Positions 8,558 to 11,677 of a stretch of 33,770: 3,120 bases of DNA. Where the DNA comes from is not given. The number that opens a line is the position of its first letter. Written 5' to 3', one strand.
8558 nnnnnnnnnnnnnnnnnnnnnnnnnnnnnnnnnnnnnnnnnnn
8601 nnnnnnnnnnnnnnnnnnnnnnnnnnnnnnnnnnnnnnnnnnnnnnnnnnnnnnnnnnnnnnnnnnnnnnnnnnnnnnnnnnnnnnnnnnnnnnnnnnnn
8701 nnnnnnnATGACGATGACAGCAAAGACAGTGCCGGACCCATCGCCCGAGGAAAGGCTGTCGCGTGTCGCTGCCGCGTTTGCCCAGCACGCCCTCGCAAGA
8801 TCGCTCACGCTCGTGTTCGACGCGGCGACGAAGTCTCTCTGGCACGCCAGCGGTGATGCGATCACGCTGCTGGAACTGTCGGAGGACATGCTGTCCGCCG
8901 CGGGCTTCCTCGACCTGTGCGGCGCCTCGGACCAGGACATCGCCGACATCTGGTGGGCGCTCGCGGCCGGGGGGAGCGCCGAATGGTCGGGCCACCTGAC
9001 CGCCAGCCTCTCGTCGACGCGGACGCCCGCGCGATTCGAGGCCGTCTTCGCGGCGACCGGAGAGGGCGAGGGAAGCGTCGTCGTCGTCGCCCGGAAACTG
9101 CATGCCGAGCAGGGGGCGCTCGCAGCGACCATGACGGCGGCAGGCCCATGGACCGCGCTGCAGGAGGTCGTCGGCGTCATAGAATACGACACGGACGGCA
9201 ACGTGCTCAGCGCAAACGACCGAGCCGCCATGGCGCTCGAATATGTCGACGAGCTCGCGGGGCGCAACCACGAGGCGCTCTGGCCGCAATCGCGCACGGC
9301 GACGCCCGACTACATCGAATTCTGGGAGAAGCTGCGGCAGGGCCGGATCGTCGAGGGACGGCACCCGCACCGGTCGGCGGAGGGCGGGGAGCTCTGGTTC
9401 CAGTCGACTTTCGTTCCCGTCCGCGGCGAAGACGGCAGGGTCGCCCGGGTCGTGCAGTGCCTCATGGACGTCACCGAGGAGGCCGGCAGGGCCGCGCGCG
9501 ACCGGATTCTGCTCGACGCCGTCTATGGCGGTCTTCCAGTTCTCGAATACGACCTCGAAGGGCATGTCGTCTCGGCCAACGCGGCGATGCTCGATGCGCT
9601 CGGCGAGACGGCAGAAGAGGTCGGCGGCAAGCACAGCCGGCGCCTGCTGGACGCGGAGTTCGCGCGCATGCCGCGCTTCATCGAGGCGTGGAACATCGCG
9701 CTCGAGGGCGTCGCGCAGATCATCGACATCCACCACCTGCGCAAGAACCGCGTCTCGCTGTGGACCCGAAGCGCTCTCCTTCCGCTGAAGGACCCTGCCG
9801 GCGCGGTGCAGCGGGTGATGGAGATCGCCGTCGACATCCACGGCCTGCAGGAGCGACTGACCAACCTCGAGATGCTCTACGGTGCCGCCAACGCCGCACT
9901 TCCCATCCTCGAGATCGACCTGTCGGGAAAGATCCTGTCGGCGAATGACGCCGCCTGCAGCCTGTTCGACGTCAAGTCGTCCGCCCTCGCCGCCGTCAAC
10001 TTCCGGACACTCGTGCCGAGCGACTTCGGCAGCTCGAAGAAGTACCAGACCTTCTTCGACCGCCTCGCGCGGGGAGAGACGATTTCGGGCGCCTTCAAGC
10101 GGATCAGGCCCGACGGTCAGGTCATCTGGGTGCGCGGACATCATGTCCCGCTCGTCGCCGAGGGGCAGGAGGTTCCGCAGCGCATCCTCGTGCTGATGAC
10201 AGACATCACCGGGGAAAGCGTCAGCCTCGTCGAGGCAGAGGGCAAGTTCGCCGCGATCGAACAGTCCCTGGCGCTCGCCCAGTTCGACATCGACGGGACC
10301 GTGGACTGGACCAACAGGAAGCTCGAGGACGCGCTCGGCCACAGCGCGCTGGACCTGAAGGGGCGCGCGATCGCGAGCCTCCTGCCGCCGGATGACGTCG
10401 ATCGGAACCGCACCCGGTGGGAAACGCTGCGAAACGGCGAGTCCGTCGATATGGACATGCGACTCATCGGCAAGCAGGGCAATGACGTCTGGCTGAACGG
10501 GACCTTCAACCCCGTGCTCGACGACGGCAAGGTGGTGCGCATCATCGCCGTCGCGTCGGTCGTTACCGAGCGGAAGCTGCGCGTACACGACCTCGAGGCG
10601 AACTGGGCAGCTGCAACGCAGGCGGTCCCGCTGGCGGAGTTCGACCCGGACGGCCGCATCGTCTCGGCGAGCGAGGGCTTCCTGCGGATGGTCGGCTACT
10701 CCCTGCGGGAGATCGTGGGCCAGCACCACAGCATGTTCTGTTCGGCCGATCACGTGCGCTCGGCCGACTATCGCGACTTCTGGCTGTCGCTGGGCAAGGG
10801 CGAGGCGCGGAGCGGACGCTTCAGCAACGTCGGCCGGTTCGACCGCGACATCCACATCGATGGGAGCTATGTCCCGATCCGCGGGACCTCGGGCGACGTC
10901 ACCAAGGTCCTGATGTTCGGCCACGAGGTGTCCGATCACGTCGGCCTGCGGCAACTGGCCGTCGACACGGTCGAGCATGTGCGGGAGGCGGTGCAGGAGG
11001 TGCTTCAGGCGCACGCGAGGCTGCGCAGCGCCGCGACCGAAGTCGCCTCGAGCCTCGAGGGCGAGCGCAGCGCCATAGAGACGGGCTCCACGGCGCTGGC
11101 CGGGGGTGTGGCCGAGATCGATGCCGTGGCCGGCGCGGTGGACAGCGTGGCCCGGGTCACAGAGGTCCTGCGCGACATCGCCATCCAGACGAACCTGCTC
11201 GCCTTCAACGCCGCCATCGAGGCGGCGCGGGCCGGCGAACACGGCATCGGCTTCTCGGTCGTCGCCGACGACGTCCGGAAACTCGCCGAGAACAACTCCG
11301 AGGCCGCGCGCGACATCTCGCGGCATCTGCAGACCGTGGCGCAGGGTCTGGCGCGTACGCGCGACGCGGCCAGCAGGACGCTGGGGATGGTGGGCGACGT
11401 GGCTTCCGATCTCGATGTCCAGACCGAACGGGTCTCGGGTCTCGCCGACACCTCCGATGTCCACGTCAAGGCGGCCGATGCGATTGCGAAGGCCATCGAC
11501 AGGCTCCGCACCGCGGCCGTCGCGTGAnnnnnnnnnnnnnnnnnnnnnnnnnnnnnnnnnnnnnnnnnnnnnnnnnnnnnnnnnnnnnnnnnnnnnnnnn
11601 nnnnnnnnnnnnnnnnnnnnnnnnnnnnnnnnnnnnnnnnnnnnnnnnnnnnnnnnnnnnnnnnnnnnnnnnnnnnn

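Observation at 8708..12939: Orphan cytoplasmic chemoreceptor (6xPAS-MCP) coupled to a triple-CheW protein, with no CheA/CheY/CheR/CheB, between the PYP and gvp operons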

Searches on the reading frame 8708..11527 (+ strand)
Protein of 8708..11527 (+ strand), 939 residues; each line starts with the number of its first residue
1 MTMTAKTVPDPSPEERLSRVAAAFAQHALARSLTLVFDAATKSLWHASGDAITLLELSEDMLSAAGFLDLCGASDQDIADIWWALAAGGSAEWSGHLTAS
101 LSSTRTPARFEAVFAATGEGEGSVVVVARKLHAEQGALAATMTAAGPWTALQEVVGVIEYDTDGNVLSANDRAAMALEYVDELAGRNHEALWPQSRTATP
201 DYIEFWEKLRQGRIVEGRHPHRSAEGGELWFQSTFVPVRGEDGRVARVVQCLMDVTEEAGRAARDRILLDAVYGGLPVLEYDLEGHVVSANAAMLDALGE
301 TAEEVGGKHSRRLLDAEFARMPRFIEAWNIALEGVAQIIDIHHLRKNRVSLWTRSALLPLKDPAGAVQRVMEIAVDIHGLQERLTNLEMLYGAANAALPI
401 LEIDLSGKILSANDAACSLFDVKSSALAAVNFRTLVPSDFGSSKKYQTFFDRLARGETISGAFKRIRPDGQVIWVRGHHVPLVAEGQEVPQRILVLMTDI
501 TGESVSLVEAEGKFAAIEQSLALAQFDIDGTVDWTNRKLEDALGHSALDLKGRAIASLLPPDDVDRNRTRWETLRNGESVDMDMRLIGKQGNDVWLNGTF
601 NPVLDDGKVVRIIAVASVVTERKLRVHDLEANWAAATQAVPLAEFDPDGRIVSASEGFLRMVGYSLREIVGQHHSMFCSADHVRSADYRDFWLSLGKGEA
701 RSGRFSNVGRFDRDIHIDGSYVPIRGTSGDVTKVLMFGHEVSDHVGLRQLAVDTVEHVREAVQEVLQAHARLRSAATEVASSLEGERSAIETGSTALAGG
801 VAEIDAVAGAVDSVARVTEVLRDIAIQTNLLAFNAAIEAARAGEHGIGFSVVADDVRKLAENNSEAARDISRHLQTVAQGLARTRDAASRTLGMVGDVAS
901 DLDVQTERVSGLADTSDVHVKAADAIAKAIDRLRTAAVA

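Call 8: search_protein_families(library=pfam, proteins=[window:8708-11527:+], max_evalue=0.1)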
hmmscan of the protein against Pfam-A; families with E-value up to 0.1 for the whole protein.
window:8708-11527:+ (939 aa): 7 families
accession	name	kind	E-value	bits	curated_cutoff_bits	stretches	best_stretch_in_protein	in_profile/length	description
PF08448.16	PAS_4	-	6e-55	184.6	23.1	5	278-377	8-105/110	PAS fold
PF13426.13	PAS_9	-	3.8e-47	159.3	27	5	400-501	4-102/103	PAS domain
PF08447.18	PAS_3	-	1.3e-33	115.6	25.6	4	536-616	5-89/89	PAS fold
PF00989.32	PAS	-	1.8e-27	96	22.6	3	395-500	9-113/113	PAS fold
PF00015.26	MCPsignal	-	4.9e-26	92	34.6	1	790-933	11-161/172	Methyl-accepting chemotaxis protein (MCP) signalling domain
PF13188.13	PAS_8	-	3.5e-14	52.5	21.8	1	395-450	9-61/65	PAS domain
PF24820.1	Diguanyl_cycl_sensor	-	0.0014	19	28.1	0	399-450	8-57/109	Diguanylate cyclase-like sensor domain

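Call 9: search_protein_families(library=ncbifam, proteins=[window:8708-11527:+], max_evalue=0.1)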
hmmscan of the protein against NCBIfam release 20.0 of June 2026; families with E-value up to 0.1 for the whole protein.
window:8708-11527:+ (939 aa): 16 families
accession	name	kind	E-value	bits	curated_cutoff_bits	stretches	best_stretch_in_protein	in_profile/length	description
TIGR00229.1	sensory_box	domain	5.3e-47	159.1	22.9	5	515-624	8-121/126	PAS domain S-box protein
NF008467.0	PRK11359.1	equivalog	3.3e-21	75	857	3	514-753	15-260/800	oxygen-sensing cyclic-di-GMP phosphodiesterase DosP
NF050802.1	AspChtxCcaA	equivalog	4.1e-21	75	1300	1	763-885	521-643/700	aspartate chemotaxis receptor CcaA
NF058645.1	MCPCtpMPsAe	equivalog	7.6e-17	61.3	900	1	795-894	369-468/558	methyl-accepting chemotaxis protein CtpM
NF041847.1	transduc_aer2_vibrio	equivalog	1.1e-14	53.7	1200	1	789-932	573-716/804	aerotaxis transducer Aer2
NF047851.1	MCPCitTducer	equivalog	1.9e-14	53.6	900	1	779-932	324-478/553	methyl-accepting chemotaxis citrate transducer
NF007309.0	PRK09793.1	equivalog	1.6e-13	50.5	903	1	798-931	335-474/533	methyl-accepting chemotaxis protein IV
NF011622.0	PRK15048.1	equivalog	5.3e-13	48.9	900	1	779-931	323-476/553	methyl-accepting chemotaxis protein II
NF011615.0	PRK15041.1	equivalog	1.2e-12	47.3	947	1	792-877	339-424/554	methyl-accepting chemotaxis protein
NF008468.0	PRK11360.1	equivalog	4.3e-09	35.3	646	1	235-370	242-374/616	two-component system sensor histidine kinase AtoS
TIGR02938.1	nifL_nitrog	equivalog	3.1e-08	32.6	242.45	1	646-764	21-137/494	nitrogen fixation negative regulator NifL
NF007298.0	PRK09776.1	equivalog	2.3e-07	29.1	1135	1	494-597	284-391/1111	diguanylate cyclase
NF053781.1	cdiGMPphdstlr2612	equivalog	3.9e-07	28.1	1600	1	463-681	537-767/1268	Tlr1612 family c-di-GMP phosphodiesterase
NF052306.1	BluLightHisKinLov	equivalog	6.9e-07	28.4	450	0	287-377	47-136/334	blue-light-activated histidine kinase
NF010077.0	PRK13559.1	subfamily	2.8e-06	26.5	361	0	287-380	68-160/364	hypothetical protein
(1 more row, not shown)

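Call 56: list_cluster_members(proteins=[P0001, P0006, window:8708-11527:+, window:5784-6158:+, window:13011-13940:+])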
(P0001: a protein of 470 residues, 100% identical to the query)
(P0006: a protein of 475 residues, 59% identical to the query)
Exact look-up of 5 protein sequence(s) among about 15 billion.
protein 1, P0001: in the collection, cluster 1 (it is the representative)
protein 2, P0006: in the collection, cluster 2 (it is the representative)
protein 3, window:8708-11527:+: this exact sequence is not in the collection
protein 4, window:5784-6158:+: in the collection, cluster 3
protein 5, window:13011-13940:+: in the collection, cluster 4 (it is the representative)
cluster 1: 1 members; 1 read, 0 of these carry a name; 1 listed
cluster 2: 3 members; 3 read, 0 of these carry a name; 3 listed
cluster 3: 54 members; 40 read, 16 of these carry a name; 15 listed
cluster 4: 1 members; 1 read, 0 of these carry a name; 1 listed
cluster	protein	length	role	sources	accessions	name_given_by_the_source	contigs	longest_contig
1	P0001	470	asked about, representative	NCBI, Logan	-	-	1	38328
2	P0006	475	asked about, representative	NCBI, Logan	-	-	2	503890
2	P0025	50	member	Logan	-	-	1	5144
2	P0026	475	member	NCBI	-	-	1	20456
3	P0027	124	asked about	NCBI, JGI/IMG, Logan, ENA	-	photoactive yellow protein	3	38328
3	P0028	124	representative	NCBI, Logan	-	-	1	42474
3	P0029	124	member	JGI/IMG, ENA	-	photoactive yellow protein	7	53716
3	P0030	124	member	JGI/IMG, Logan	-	photoactive yellow protein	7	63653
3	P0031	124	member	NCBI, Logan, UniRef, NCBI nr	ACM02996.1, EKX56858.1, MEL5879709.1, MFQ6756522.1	photoactive yellow protein [Cereibacter sphaeroides] | photoactive yellow protein n=1 Tax=Cereibacter sphaeroides TaxID=1063 RepID=UPI000191C901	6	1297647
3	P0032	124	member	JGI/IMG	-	photoactive yellow protein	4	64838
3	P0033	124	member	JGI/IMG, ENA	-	photoactive yellow protein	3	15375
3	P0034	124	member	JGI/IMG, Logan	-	photoactive yellow protein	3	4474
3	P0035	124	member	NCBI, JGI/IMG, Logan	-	photoactive yellow protein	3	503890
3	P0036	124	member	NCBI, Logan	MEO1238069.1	MAG: photoactive yellow protein [Pseudomonadota bacterium]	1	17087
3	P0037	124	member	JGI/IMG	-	photoactive yellow protein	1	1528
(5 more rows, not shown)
